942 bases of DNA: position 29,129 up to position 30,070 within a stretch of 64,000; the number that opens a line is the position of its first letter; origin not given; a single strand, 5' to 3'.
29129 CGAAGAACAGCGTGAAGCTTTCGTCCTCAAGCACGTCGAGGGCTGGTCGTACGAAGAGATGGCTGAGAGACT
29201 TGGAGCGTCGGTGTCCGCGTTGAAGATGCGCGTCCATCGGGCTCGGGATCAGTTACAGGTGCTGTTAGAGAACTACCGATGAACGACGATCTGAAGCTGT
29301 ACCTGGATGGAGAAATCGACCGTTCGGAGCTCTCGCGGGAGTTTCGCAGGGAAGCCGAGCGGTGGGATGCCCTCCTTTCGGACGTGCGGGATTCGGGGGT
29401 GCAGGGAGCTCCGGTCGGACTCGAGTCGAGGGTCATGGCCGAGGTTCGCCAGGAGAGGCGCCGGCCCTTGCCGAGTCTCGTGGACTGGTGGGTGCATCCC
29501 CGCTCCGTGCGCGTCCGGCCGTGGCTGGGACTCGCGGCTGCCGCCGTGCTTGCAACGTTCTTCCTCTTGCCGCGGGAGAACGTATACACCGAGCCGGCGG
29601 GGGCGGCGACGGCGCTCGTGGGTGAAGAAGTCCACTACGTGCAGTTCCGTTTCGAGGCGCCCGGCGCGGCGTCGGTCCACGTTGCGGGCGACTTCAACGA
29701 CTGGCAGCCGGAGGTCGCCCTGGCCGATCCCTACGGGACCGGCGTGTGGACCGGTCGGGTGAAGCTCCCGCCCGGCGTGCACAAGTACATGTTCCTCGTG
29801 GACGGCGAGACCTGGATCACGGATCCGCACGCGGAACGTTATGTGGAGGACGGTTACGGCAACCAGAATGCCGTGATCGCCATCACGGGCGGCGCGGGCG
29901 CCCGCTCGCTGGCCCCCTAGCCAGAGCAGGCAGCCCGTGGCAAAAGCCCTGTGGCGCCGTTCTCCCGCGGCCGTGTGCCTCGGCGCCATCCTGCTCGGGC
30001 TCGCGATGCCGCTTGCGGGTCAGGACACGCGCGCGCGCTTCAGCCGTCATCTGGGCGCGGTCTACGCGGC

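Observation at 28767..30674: ECF sigma whose anti-sigma factor carries a CBM48/AMPK-β glycogen-binding-like periplasmic module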

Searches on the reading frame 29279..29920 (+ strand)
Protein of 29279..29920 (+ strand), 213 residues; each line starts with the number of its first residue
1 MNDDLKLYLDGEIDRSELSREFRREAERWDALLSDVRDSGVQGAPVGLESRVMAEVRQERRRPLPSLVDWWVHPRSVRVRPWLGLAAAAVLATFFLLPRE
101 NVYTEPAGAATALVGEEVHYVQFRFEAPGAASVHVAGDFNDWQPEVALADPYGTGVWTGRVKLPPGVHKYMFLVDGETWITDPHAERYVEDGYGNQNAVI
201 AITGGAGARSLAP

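Call 3: search_protein_families(library=pfam, proteins=[window:29279-29920:+], max_evalue=1)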
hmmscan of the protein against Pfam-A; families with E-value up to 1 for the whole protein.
window:29279-29920:+ (213 aa): 3 families
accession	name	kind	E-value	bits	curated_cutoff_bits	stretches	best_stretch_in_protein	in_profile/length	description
PF16561.11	AMPK1_CBM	-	1.8e-13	50.9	26.8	1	122-203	4-80/85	Glycogen recognition site of AMP-activated protein kinase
PF02922.24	CBM_48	-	2.9e-06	28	22.4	1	117-185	10-83/83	Carbohydrate-binding module 48 (Isoamylase N-terminal domain)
PF15999.10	DUF4774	-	0.023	14.9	25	1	84-120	17-53/56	Domain of unknown function (DUF4774)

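Call 4: search_protein_families(library=ncbifam, proteins=[window:29279-29920:+], max_evalue=1)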
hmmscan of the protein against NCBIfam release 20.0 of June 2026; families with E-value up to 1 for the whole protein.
window:29279-29920:+ (213 aa): 8 families
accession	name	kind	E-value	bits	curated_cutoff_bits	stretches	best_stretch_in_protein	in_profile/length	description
NF008967.0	PRK12313.1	equivalog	6e-08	31.5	577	1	116-185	35-108/633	1,4-alpha-glucan branching protein GlgB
NF052375.1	antisigma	equivalog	2e-07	31.2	100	1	20-127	26-135/217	anti-sigma factor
NF003811.1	PRK05402.1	equivalog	0.00028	19.5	741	1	112-174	22-85/619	1,4-alpha-glucan branching protein GlgB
NF041944.1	Xylase_Ferestase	equivalog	0.00071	17.9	1200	1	119-189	369-438/694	bifunctional endo-1,4-beta-xylanase/feruloyl esterase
NF011294.0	PRK14706.1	equivalog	0.004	15.5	1284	1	114-180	36-102/642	1,4-alpha-glucan branching enzyme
NF010501.0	PRK13920.1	subfamily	0.015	15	225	1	22-117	38-129/213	putative anti-sigmaE protein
NF009221.0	PRK12568.1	equivalog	0.015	13.4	1270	1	110-157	144-191/745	1,4-alpha-glucan branching enzyme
TIGR01515.1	branching_enzym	equivalog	0.04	12.5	463.95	1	117-158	26-68/607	1,4-alpha-glucan branching enzyme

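Call 5: find_homologous_proteins(query=window:29279-29917:+, max_evalue=0.001)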
Query window:29279-29917:+ (213 aa): 352 proteins with E <= 0.001 among 3392 candidates; the best 120 are listed.
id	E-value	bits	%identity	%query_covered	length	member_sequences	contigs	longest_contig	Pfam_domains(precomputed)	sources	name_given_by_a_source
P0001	7.8e-136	469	97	100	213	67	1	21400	PF02922.25,PF16561.12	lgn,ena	-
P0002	1.8e-123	428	89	100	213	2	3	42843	PF16561.12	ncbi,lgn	-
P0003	1.1e-120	419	89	100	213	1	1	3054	PF02922.25,PF16561.12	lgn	-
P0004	3.7e-116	404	83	100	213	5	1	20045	PF02922.25,PF16561.12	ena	-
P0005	3.2e-115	401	83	100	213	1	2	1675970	PF02922.25,PF16561.12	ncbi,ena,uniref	ncbi:isoamylase early set domain-containing protein [Candidatus Palauibacter sp.]|uniref:isoamylase 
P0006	3.4e-114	398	83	100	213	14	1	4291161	PF02922.25,PF16561.12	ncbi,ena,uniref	ncbi:hypothetical protein [Candidatus Palauibacter sp.]|uniref:hypothetical protein n=1 Tax=Candidat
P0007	3.1e-111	388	81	100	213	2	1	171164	PF02922.25,PF16561.12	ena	-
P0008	1.5e-97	343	73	100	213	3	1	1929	PF02922.25,PF16561.12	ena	-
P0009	1.6e-95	337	71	100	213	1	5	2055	PF02922.25,PF16561.12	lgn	-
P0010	2.4e-94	333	69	100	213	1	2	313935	PF02922.25,PF16561.12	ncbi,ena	-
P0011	3.2e-90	319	69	100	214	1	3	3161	PF02922.25,PF16561.12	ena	-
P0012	4.4e-90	319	68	100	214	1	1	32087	PF02922.25,PF16561.12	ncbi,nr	ncbi:MAG: isoamylase early set domain-containing protein [Gemmatimonadetes bacterium]|nr:isoamylase 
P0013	3.6e-88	313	67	100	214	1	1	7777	PF02922.25,PF16561.12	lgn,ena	-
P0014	8.5e-88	312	67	100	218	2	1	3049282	PF02922.25,PF16561.12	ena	-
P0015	1.0e-86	308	64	100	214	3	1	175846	PF02922.25,PF16561.12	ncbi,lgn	-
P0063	6.1e-55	204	53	95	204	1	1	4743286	PF16561.12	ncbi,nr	ncbi:MAG: glycogen-binding domain-containing protein [Gemmatimonadota bacterium]|nr:MAG: glycogen-bi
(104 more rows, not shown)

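Call 15: search_solved_structures(query=window:29279-29917:+, max_evalue=1, show_alignments=4)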
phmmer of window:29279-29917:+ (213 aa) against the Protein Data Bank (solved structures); distinct sequences matched with E-value up to 1: 25.
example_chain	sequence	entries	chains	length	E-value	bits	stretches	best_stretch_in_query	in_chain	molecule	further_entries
2f15_A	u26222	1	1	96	2e-06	30.7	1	128-200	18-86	5'-AMP-activated protein kinase, beta-2 subunit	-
4y0g_A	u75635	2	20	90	2.1e-06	30.6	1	128-200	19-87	5'-AMP-activated protein kinase subunit beta-2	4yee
2lu3_A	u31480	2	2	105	2.6e-06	30.3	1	128-200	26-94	5'-AMP-activated protein kinase subunit beta-2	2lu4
4rer_B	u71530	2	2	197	1.1e-05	28.3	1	128-200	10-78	5'-AMP-activated protein kinase subunit beta-2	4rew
7jhg_B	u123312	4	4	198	1.2e-05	28.1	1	128-200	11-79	5'-AMP-activated protein kinase subunit beta-2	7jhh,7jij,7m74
6b2e_B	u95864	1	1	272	1.7e-05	27.6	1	128-200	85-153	5'-AMP-activated protein kinase subunit beta-2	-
4yef_A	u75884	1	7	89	4.7e-05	26.2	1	123-201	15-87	5'-AMP-activated protein kinase subunit beta-1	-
1z0m_A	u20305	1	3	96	5.1e-05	26.1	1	123-202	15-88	5'-AMP-activated protein kinase, beta-1 subunit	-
1z0n_A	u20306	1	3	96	6.6e-05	25.7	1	123-202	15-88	5'-AMP-activated protein kinase, beta-1 subunit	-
2qlv_B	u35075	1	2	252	0.00011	25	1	121-182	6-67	Protein SIP2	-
5t5t_B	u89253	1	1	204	0.00015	24.5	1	123-202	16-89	5'-AMP-activated protein kinase subunit beta-1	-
6c9f_B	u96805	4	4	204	0.00016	24.5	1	123-202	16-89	5'-AMP-activated protein kinase subunit beta-1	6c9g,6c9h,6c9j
4qfg_B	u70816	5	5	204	0.00021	24.1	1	123-202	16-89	5'-AMP-activated protein kinase subunit beta-1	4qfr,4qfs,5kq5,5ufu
8zqa_A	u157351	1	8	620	0.00023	24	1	123-174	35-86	1,4-alpha-glucan branching enzyme GlgB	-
6joy_A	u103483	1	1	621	0.00028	23.7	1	124-174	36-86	1,4-alpha-glucan branching enzyme GlgB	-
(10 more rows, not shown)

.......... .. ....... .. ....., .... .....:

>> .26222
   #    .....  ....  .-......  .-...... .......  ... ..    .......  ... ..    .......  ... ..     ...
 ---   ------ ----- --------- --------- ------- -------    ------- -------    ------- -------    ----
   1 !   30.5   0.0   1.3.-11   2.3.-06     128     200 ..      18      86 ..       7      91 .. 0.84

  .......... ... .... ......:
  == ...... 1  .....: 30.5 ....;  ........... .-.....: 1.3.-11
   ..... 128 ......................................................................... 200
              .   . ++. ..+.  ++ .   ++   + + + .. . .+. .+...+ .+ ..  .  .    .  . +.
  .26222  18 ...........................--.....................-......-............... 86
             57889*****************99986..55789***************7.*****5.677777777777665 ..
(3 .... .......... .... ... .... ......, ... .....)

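Call 17: find_related_loci(query=A1, collection=genome_contigs, flank=6000)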
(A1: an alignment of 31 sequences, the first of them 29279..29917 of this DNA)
Query A1 (213 aa) in genome_contigs; peptide patterns used: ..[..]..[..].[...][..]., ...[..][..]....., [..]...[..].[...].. (x = any residue, [..] = any of these).
600 stretches matched a pattern (row limit reached: there are more); 503 encode a relative of the query (tblastn E <= 1e-3); the best 80 are kept; 80 distinct loci.
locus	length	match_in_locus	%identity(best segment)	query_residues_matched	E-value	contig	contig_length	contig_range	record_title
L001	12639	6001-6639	100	1-213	6e-140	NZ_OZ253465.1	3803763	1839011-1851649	MAG: Candidatus Palauibacter sp. isolate 5c81fbdf-9277-4adf-92a3-ac9ea19f79ba chromosome 1, complete sequence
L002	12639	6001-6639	99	1-213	3e-139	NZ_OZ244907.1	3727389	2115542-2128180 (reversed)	MAG: Candidatus Palauibacter sp. isolate c5de0401-b7dc-4d82-98b5-efbda7d568cc chromosome 1, complete sequence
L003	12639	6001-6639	97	1-213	8e-136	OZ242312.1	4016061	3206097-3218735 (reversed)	MAG: Gemmatimonadota bacterium isolate 199b9089-fb52-4512-a5e9-bc908b5c825e genome assembly, chromosome: 1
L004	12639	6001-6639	96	1-213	1e-134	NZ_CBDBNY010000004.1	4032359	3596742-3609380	MAG: Candidatus Palauibacter sp. isolate 9c20def5-05d6-4f68-ae38-90b01f08d4a3 contig_3, whole genome shotgun sequence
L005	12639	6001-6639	95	1-213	2e-133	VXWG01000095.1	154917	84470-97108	MAG: Candidatus Palauibacter irciniicola isolate SB0668_bin_12 NODE_30_length_154917_cov_24.957181, whole genome shotgun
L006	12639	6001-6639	95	1-213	9e-126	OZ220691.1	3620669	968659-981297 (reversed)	MAG: Gemmatimonadota bacterium isolate 1766b9ea-3269-4cc1-97f5-695b05480569 genome assembly, chromosome: 1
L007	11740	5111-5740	93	1-210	8e-123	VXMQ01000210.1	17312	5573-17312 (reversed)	MAG: Candidatus Palauibacter denitrificans isolate SB0661_bin_40 NODE_2551_length_17312_cov_60.782002, whole genome shot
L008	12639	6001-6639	95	1-213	6e-123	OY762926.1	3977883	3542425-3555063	MAG: Gemmatimonadota bacterium isolate 6e3ee631-f785-49ea-85f7-2f24cfa146af genome assembly, chromosome: 1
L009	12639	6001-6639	89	1-213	1e-118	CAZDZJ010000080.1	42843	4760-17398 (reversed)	MAG TPA_asm: uncultured Gemmatimonadota bacterium isolate SRP338948_co1_138 genome assembly, contig: k141_396371, whole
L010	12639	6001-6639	91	1-213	3e-117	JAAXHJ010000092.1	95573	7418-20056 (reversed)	MAG: Candidatus Palauibacter poriticola isolate Plut_88886 unfiltered_Plut_88886_genomic_contig_177489, whole genome sho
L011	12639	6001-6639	95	1-213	3e-126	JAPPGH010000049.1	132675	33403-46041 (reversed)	MAG: Candidatus Palauibacter rhopaloidicola isolate RHO1_bin_50 NODE_273_length_132675_cov_441.456500, whole genome shot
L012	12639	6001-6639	83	1-213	3e-107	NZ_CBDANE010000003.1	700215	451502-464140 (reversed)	MAG: Candidatus Palauibacter sp. isolate 86f7a3db-c590-4dc5-8cab-a69d54639cc7 contig_3, whole genome shotgun sequence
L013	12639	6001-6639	83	1-213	5e-107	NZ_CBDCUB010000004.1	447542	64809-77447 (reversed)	MAG: Candidatus Palauibacter sp. isolate cc05a73e-5b7f-4338-bfa9-6e459683daed contig_4, whole genome shotgun sequence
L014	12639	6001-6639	83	1-213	6e-107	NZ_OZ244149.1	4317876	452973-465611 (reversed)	MAG: Candidatus Palauibacter sp. isolate 0d4ab03e-7888-48a4-aad6-e62ffb5e22cc chromosome 1, complete sequence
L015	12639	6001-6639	83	1-213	2e-106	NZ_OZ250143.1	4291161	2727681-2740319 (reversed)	MAG: Candidatus Palauibacter sp. isolate 48ff9d69-b9c1-46bb-834c-a9f20826d9c9 chromosome 1, complete sequence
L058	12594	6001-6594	52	1-203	9e-48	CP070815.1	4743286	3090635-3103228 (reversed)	MAG: Gemmatimonadota bacterium isolate bin118 chromosome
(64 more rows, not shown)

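Call 20: search_protein_families(library=pfam, proteins=[L058:6649-7779:+, L058:7836-8573:+, L058:5450-6004:+], max_evalue=1)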
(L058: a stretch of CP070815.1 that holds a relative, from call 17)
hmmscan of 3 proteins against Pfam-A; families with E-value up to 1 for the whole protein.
L058:6649-7779:+ (376 aa): 3 families
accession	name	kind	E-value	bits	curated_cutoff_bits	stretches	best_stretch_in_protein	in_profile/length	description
PF16561.11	AMPK1_CBM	-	5.9e-11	42.9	26.8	1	302-373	8-79/85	Glycogen recognition site of AMP-activated protein kinase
PF02922.24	CBM_48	-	0.074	13.8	22.4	1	295-343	12-67/83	Carbohydrate-binding module 48 (Isoamylase N-terminal domain)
PF13485.12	Peptidase_MA_2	-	0.2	11.9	32.4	1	158-195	15-50/201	Peptidase MA superfamily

L058:7836-8573:+ (245 aa): 2 families
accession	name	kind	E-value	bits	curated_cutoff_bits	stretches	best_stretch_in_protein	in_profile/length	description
PF03701.19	UPF0181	-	0.0037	17.2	23.5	1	141-165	22-46/50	Uncharacterised protein family (UPF0181)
PF22448.1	RepB_primase_C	-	0.072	13.4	26.1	1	175-196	10-31/54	RepB DNA-primase C-terminal helical domain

L058:5450-6004:+ (184 aa): 10 families
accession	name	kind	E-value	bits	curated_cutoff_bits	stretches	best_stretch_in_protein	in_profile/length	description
PF08281.18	Sigma70_r4_2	-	7.1e-16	58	25.7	1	123-176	1-54/54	Sigma-70, region 4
PF04542.20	Sigma70_r2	-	6.8e-15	55.1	24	1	28-96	1-71/71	Sigma-70 region 2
PF22233.2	PhyR_sigma-like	-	4.7e-06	26.7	27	1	130-177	1-48/50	Response regulator PhyR, sigma-like domain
PF04545.22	Sigma70_r4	-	1.8e-05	24.6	24.1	1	129-177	1-49/50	Sigma-70, region 4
PF07638.17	Sigma70_ECF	-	4.4e-05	23.9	21.1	1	13-180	7-183/185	ECF sigma factor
PF13518.12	HTH_28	-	0.058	13.9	25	1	138-174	2-38/52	Helix-turn-helix domain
PF20308.4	TPR-S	-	0.065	14.3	27.6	0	113-183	15-82/102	Tetratricopeptide Repeats-Sensor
PF25230.1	DUF7846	-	0.1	12.8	26.3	1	10-55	27-72/177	Domain of unknown function (DUF7846)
PF24669.2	Ddi2_HDD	-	0.31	11.6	32.8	0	10-34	24-48/66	Ddi2 HDD domain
PF17944.6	Arg_decarbox_C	-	0.32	12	23.3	1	121-142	18-38/51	Arginine decarboxylase C-terminal helical extension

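Call 22: search_solved_structures(query=A1, max_evalue=10, show_alignments=0)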
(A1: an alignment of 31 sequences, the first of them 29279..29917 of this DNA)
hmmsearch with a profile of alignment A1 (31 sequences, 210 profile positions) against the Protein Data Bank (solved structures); distinct sequences matched with E-value up to 10: 52.
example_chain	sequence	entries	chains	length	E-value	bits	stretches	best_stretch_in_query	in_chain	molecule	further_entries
5ot1_A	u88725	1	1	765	1.7e-08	37.6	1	130-206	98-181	Pullulanase type II, GH13 family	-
2f15_A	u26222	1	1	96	2.1e-06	30.7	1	131-204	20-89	5'-AMP-activated protein kinase, beta-2 subunit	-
2lu3_A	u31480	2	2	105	2.6e-06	30.4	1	131-204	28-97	5'-AMP-activated protein kinase subunit beta-2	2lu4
4y0g_A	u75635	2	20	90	4e-06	29.8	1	131-198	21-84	5'-AMP-activated protein kinase subunit beta-2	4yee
4rer_B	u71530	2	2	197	1.1e-05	28.4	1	132-204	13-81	5'-AMP-activated protein kinase subunit beta-2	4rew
7jhg_B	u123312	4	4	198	1.1e-05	28.3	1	132-204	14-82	5'-AMP-activated protein kinase subunit beta-2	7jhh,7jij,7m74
2qlv_B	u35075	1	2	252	1.6e-05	27.8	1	131-183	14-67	Protein SIP2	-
6b2e_B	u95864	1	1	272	1.8e-05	27.6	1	131-204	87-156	5'-AMP-activated protein kinase subunit beta-2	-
6joy_A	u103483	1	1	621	7e-05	25.7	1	124-176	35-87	1,4-alpha-glucan branching enzyme GlgB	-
8zqa_A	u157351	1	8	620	7.7e-05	25.6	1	124-175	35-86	1,4-alpha-glucan branching enzyme GlgB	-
21jh_A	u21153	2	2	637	0.00018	24.4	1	123-187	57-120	1,4-alpha-glucan branching enzyme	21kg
1z0m_A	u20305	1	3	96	0.00029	23.7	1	131-205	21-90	5'-AMP-activated protein kinase, beta-1 subunit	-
1z0n_A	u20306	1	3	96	0.00033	23.5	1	131-205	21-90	5'-AMP-activated protein kinase, beta-1 subunit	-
4yef_A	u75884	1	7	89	0.00071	22.4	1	131-203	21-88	5'-AMP-activated protein kinase subunit beta-1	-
4qfg_B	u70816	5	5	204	0.00089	22.1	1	131-205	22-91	5'-AMP-activated protein kinase subunit beta-1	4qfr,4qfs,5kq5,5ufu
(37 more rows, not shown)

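Call 32: predict_structure(alignment_id=A2)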
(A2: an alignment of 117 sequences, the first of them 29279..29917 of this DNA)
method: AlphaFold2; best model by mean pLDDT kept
length: 213 residues; sequences in the alignment: 117
mean_pLDDT: 74.8   pTM: 0.45
mean pLDDT of the five models: 74.8, 74.4, 73.3, 71.2, 71.1
residues with pLDDT >= 90: 77; 70-90: 47; 50-70: 57; < 50: 32
segments of 3 or more residues with pLDDT < 50: 62-64, 98-115, 206-213
pLDDT, mean of each block of 10 residues (from residue 1): 82 86 85 71 58 65 55 58 55 53 37 61 95 96 95 95 93 96 94 90 62 33
secondary structure, 60 per line:
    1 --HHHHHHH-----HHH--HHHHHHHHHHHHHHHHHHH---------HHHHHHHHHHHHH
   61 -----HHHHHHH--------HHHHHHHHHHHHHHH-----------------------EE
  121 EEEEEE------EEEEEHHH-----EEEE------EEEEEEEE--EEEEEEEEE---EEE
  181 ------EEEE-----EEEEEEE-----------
elements in order: H3-9 H20-38 H48-60 H66-72 H81-95 E119-126 E133-137 E146-149 E156-163 E166-174 E178-180 E187-190 E196-202

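Call 35: fold_search(model_id=the predicted structure, library=pdb)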
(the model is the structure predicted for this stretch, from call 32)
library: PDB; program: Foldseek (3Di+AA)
matches with E <= 10: 1210; with E <= 0.001: 130
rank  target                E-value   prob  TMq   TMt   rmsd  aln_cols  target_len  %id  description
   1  4cfe_D                3.8e-08  1.00  0.35  0.44   1.5        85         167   29  Structure of full length human AMPK in complex with a small molecule activator, a benzimidazole derivative (991) (released 2013-12-25)
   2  4cfe_B                5.2e-08  1.00  0.35  0.44   1.5        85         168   29  Structure of full length human AMPK in complex with a small molecule activator, a benzimidazole derivative (991) (released 2013-12-25)
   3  4cff_B                5.5e-08  1.00  0.35  0.43   1.6        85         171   29  Structure of full length human AMPK in complex with a small molecule activator, a thienopyridone derivative (A-769662) (released 2013-12-25)
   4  6c9h_B                6.6e-08  1.00  0.36  0.45   1.6        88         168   28  non-phosphorylated AMP-activated protein kinase bound to pharmacological activator R734 (released 2018-11-28)
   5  5kq5_B                7.0e-08  1.00  0.35  0.46   1.7        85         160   29  AMPK bound to allosteric activator (released 2016-08-17)
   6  6c9j_B                7.9e-08  1.00  0.36  0.44   1.6        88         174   28  AMP-activated protein kinase bound to pharmacological activator R734 (released 2018-11-28)
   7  6c9g_B                7.9e-08  1.00  0.36  0.43   1.7        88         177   28  AMP-activated protein kinase bound to pharmacological activator R739 (released 2018-11-28)
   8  4cff_D                8.4e-08  1.00  0.35  0.43   1.7        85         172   29  Structure of full length human AMPK in complex with a small molecule activator, a thienopyridone derivative (A-769662) (released 2013-12-25)
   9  6c9f_B                1.1e-07  1.00  0.36  0.44   1.7        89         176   28  AMP-activated protein kinase bound to pharmacological activator R734 (released 2018-11-28)
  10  1z0m_B                1.1e-07  1.00  0.35  0.86   2.1        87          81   29  the glycogen-binding domain of the AMP-activated protein kinase beta1 subunit (released 2005-10-25)
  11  4pyh_A                1.4e-07  1.00  0.37  0.27   2.4        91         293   24  Phospho-glucan bound structure of starch phosphatase Starch EXcess4 reveals the mechanism for C6-specificty (released 2014-04-23)
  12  5ezv_B                1.5e-07  1.00  0.35  0.40   1.7        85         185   29  X-ray crystal structure of AMP-activated protein kinase alpha-2/alpha-1 RIM chimaera (alpha-2(1-347)/alpha-1(349-401)/ (released 2016-03-09)
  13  1z0m_C                1.9e-07  1.00  0.34  0.85   2.0        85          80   29  the glycogen-binding domain of the AMP-activated protein kinase beta1 subunit (released 2005-10-25)
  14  8bik_E                2.1e-07  1.00  0.35  0.43   1.6        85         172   29  Crystal structure of human AMPK heterotrimer in complex with allosteric activator C455 (released 2024-05-15)
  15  5iso_B                2.2e-07  1.00  0.34  0.39   1.8        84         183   30  STRUCTURE OF FULL LENGTH HUMAN AMPK (NON-PHOSPHORYLATED AT T-LOOP) IN COMPLEX WITH A SMALL MOLECULE ACTIVATOR, A BENZI (released 2017-03-29)
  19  1z0n_B                2.8e-07  1.00  0.34  0.84   2.1        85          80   28  the glycogen-binding domain of the AMP-activated protein kinase (released 2005-10-25)
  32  2f15                  5.1e-07  1.00  0.35  0.79   2.2        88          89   27  Glycogen-Binding Domain Of The Amp-Activated Protein Kinase beta2 Subunit (released 2005-12-27)
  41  1z0n_A                6.9e-07  1.00  0.34  0.77   2.5        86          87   28  the glycogen-binding domain of the AMP-activated protein kinase (released 2005-10-25)
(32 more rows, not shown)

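Call 45: search_protein_representatives(alignment_id=A1)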
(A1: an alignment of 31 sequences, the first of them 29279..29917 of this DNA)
Query: 31 sequences, 210 profile positions. Proteins with E-value up to 0.001 (for the whole library): 14353; up to 1e-10: 6185; up to 1e-30: 514. The best 150 are listed.
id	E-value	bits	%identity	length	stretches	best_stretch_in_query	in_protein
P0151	4.7e-156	532.8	-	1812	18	120-203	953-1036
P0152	2.6e-138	474.8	-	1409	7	105-208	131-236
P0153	1.1e-104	364.9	-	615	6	124-201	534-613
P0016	1.1e-86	306.1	-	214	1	1-209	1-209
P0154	3.6e-86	304.4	-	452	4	107-208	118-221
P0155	5.8e-83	294.0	-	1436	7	113-187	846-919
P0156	3.0e-80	285.1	-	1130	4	107-206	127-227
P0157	1.9e-79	282.5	-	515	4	115-207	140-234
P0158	7.3e-79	280.6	-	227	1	1-204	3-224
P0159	9.2e-76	270.4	-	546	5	105-203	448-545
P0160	2.3e-75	269.1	-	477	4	130-208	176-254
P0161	4.9e-75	268.1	-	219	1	1-207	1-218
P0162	1.7e-74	266.3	-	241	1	1-208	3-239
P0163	6.9e-73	261.0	-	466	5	124-207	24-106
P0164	3.8e-72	258.6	-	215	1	1-206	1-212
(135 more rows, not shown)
